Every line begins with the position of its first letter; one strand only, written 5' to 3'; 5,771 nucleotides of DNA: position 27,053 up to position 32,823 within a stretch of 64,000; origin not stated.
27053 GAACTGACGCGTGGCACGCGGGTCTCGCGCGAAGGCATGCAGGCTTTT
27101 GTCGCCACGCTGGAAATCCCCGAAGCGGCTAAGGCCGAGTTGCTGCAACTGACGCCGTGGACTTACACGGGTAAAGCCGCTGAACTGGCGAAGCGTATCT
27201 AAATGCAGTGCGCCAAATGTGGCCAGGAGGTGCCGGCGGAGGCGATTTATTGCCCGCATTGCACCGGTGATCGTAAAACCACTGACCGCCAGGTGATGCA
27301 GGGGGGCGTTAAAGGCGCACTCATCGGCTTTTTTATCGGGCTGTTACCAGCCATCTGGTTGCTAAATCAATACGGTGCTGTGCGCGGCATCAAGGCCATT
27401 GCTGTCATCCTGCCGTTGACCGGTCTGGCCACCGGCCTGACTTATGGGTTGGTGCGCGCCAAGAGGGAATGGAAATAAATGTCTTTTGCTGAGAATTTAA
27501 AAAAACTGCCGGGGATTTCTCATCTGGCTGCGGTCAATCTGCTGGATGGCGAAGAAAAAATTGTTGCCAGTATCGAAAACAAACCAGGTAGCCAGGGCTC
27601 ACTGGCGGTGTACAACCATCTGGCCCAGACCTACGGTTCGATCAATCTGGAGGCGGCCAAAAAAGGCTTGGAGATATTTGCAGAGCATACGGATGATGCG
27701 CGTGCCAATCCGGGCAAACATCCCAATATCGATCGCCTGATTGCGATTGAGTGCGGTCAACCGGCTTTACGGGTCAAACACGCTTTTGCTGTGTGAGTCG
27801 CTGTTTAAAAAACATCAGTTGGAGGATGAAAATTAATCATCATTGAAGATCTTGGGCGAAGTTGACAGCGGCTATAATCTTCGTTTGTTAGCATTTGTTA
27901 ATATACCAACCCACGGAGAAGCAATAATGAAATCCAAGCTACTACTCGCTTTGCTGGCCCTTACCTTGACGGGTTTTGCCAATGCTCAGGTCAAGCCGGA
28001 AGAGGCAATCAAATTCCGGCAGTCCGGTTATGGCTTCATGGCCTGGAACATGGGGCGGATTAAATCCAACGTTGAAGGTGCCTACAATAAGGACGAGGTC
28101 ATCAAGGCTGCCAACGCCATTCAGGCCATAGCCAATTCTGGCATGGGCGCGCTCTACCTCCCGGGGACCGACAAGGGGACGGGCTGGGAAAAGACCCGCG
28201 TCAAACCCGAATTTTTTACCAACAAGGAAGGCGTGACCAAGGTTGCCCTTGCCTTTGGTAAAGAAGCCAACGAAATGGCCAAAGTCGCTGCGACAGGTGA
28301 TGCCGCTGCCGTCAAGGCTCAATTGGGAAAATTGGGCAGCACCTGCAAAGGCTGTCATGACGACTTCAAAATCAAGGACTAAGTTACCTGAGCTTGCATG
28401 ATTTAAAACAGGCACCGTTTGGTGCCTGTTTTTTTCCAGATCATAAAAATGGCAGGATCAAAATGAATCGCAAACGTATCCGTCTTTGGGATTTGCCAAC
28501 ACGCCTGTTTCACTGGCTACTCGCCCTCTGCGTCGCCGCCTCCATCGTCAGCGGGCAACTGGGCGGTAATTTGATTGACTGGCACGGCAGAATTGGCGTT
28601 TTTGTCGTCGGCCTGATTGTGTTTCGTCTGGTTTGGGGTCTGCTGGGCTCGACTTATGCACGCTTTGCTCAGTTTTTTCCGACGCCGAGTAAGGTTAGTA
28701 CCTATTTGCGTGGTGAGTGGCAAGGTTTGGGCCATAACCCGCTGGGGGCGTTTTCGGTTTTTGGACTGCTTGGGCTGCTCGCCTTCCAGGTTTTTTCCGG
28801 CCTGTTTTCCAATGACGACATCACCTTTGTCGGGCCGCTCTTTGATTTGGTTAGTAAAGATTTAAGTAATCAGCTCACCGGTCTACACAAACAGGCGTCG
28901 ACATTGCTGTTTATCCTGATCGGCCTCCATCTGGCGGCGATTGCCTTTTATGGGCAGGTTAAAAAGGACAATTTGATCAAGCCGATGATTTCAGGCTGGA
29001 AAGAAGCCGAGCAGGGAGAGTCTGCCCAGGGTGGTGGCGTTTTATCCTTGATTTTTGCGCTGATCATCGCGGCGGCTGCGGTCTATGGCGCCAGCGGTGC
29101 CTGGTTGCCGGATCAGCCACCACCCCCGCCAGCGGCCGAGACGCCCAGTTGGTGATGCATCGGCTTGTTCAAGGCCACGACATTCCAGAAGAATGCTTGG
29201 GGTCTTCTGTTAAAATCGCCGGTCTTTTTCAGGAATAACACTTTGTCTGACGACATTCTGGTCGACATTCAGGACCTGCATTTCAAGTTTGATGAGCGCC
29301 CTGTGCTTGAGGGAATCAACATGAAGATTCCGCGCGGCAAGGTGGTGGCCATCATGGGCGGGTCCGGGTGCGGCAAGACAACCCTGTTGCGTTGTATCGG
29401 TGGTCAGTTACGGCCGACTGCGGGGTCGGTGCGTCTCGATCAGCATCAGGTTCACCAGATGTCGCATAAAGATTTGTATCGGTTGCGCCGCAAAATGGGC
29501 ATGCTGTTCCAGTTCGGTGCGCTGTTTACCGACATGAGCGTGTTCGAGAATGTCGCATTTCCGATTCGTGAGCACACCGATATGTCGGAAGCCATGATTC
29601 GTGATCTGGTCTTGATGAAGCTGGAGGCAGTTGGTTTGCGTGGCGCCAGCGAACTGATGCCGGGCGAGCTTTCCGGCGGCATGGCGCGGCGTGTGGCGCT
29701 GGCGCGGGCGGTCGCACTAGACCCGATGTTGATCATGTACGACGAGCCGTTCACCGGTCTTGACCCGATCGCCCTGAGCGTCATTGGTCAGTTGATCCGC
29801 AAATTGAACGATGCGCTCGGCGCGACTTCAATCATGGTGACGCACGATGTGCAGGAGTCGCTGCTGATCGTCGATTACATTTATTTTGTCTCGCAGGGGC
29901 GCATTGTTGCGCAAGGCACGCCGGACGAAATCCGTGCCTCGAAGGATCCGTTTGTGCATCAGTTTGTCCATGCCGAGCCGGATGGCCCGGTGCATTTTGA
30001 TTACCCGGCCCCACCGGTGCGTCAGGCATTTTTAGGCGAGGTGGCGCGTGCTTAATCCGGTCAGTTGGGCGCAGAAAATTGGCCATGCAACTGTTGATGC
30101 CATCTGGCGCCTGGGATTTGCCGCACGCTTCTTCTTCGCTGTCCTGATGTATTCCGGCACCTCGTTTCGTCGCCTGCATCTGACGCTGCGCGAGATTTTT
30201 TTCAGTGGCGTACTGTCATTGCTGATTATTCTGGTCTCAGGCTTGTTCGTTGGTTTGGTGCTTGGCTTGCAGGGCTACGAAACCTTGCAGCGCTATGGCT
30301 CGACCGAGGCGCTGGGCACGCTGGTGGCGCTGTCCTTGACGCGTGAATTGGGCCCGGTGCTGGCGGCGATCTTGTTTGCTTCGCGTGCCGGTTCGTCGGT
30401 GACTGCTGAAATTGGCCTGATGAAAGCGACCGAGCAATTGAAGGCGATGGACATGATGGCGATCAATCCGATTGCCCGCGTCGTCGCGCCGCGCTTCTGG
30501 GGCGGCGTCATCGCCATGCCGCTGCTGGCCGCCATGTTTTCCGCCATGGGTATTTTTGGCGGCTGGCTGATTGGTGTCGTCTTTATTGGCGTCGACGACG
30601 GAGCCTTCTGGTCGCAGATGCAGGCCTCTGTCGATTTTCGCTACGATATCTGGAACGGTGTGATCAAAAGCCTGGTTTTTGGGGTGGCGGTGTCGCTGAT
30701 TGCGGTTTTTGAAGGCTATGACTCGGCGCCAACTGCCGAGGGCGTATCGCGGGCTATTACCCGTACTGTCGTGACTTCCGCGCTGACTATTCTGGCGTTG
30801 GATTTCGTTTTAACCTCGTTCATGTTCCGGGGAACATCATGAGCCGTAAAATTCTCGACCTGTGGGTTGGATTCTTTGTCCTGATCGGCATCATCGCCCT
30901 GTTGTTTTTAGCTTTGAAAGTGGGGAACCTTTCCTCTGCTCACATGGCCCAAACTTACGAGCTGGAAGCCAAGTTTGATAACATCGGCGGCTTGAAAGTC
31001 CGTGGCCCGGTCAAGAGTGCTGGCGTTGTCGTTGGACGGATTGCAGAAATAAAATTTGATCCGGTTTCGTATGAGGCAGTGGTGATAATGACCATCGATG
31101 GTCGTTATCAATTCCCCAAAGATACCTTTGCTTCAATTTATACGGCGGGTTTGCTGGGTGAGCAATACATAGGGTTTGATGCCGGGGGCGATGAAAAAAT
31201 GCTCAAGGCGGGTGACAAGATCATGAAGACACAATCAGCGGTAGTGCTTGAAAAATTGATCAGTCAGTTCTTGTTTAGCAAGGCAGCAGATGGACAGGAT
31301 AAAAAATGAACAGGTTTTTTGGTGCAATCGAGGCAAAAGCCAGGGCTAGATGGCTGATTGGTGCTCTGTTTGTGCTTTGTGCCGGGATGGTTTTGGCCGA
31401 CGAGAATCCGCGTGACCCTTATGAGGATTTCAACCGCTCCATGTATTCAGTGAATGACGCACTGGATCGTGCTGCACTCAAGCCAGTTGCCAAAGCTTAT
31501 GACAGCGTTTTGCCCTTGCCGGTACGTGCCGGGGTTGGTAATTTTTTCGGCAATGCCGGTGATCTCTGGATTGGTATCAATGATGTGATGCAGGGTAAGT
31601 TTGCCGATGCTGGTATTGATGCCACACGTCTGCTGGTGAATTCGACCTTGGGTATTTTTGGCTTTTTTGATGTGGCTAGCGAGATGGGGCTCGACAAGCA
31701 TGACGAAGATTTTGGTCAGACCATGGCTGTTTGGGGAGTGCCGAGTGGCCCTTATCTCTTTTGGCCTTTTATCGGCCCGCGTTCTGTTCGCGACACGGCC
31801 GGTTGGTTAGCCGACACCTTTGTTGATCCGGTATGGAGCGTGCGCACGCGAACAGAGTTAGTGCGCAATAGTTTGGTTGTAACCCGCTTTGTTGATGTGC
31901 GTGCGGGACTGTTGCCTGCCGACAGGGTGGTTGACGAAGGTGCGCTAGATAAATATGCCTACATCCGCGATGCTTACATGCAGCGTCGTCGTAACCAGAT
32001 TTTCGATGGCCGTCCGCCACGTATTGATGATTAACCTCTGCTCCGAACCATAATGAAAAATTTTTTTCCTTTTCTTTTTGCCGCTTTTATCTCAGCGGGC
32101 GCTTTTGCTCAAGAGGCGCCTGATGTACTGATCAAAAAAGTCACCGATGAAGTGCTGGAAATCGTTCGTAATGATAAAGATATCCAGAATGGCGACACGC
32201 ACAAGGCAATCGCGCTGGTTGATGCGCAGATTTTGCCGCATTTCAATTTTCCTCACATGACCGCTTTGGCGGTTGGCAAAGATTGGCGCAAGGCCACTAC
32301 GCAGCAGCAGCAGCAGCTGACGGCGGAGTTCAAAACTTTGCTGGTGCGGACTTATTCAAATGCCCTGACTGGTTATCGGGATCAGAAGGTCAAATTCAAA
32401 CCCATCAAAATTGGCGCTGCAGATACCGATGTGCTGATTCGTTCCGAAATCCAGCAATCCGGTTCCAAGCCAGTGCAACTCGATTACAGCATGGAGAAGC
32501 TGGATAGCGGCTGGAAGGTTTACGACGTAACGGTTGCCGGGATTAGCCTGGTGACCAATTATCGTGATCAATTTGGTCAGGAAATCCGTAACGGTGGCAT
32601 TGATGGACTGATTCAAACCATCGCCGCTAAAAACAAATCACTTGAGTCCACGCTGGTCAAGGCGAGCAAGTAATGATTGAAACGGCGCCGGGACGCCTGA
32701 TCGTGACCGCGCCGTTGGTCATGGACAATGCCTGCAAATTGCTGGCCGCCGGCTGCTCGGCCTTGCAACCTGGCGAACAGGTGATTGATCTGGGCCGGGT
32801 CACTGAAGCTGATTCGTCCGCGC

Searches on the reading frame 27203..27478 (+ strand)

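Call 54: search_protein_families(library=pfam, proteins=[window:27203-27478:+], max_evalue=0.0001)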
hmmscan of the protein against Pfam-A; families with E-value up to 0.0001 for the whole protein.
window:27203-27478:+ (91 aa): 1 family
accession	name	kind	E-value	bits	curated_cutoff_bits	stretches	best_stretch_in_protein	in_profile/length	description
PF13240.11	Zn_Ribbon_1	-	5.6e-05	23.2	25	1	3-20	2-19/23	zinc-ribbon domain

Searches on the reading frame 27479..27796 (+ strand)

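Call 54: search_protein_families(library=pfam, proteins=[window:27479-27796:+], max_evalue=0.0001)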
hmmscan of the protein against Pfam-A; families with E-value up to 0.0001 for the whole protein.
window:27479-27796:+ (105 aa): 1 family
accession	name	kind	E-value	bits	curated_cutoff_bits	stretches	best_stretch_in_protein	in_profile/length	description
PF10084.14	DUF2322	-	3e-39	133.6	27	1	3-99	1-97/99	Uncharacterized protein conserved in bacteria (DUF2322)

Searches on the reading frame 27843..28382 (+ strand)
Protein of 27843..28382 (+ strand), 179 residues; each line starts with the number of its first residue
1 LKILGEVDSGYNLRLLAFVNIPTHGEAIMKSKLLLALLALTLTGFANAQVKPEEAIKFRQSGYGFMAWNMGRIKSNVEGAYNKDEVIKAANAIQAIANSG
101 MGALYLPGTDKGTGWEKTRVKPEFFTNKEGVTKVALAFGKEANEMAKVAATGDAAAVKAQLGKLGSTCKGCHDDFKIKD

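Call 54: search_protein_families(library=pfam, proteins=[window:27843-28382:+], max_evalue=0.0001)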
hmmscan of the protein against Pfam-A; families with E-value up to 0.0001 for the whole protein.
window:27843-28382:+ (179 aa): 1 family
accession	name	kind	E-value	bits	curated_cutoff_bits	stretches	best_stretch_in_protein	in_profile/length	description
PF01322.25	Cytochrom_C_2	-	8.5e-33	114.3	26.5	1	54-176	1-121/121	Cytochrome C'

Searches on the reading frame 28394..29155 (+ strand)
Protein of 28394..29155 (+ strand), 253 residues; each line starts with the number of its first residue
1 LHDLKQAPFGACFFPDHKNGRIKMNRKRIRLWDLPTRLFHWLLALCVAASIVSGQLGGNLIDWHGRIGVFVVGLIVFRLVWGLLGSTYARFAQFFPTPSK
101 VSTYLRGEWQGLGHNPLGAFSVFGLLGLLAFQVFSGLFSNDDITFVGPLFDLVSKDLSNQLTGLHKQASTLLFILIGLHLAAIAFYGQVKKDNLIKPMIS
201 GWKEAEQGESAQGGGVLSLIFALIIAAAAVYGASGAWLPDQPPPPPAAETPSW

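Call 54: search_protein_families(library=pfam, proteins=[window:28394-29155:+], max_evalue=0.0001)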
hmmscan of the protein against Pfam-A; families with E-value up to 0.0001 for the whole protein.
window:28394-29155:+ (253 aa): 1 family
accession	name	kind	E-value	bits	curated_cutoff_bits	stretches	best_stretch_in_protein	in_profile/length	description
PF01292.26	Ni_hydr_CYTB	-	2e-23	83.5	30.1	1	32-201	2-179/179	Prokaryotic cytochrome b561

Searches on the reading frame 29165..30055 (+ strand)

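Call 55: search_protein_families(library=pfam, proteins=[window:29165-30055:+], max_evalue=0.0001)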
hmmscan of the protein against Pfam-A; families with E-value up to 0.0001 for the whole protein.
window:29165-30055:+ (296 aa): 1 family
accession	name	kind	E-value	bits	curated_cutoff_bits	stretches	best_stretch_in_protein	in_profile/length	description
PF00005.33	ABC_tran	-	2.1e-32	113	25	1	48-196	1-136/137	ABC transporter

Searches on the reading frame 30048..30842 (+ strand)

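Call 55: search_protein_families(library=pfam, proteins=[window:30048-30842:+], max_evalue=0.0001)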
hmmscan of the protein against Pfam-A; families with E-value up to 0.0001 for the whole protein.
window:30048-30842:+ (264 aa): 1 family
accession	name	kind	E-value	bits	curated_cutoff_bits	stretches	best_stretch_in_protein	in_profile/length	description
PF02405.21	MlaE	-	3.1e-73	246.3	22.5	1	47-257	2-211/212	Permease MlaE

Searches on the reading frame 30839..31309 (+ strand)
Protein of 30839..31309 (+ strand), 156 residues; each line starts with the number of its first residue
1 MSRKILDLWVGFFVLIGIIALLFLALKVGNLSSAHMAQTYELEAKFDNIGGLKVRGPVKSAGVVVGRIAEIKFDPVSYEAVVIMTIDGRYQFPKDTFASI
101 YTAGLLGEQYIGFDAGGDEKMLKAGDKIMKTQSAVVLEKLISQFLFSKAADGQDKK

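Call 55: search_protein_families(library=pfam, proteins=[window:30839-31309:+], max_evalue=0.0001)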
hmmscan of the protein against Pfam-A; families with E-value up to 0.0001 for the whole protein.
window:30839-31309:+ (156 aa): 1 family
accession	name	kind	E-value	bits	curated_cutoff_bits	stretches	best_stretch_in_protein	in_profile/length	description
PF02470.25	MlaD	-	8.4e-19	68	25.1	1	38-116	1-81/81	MlaD protein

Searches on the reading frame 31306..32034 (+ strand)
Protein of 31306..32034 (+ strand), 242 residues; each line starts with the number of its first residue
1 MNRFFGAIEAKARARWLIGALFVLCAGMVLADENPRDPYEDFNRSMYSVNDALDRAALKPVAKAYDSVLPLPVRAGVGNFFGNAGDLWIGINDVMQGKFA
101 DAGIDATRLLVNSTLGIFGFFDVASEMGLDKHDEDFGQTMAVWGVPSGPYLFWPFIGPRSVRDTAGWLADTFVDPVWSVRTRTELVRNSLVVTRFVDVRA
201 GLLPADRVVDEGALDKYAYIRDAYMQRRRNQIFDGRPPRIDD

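Call 55: search_protein_families(library=pfam, proteins=[window:31306-32034:+], max_evalue=0.0001)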
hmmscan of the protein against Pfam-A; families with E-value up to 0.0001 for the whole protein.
window:31306-32034:+ (242 aa): 1 family
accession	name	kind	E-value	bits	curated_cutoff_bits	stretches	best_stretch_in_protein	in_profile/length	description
PF04333.18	MlaA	-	6.4e-75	251.5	25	1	36-230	2-194/195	MlaA lipoprotein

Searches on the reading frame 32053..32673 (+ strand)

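Call 55: search_protein_families(library=pfam, proteins=[window:32053-32673:+], max_evalue=0.0001)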
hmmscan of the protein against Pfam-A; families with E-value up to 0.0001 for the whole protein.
window:32053-32673:+ (206 aa): 2 families
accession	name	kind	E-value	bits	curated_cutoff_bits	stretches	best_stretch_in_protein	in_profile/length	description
PF05494.18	MlaC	-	3.2e-58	196.6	26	1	28-191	1-165/166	MlaC protein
PF16156.12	DUF4864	-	7.8e-05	23.4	27.1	0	82-162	32-110/117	Domain of unknown function (DUF4864)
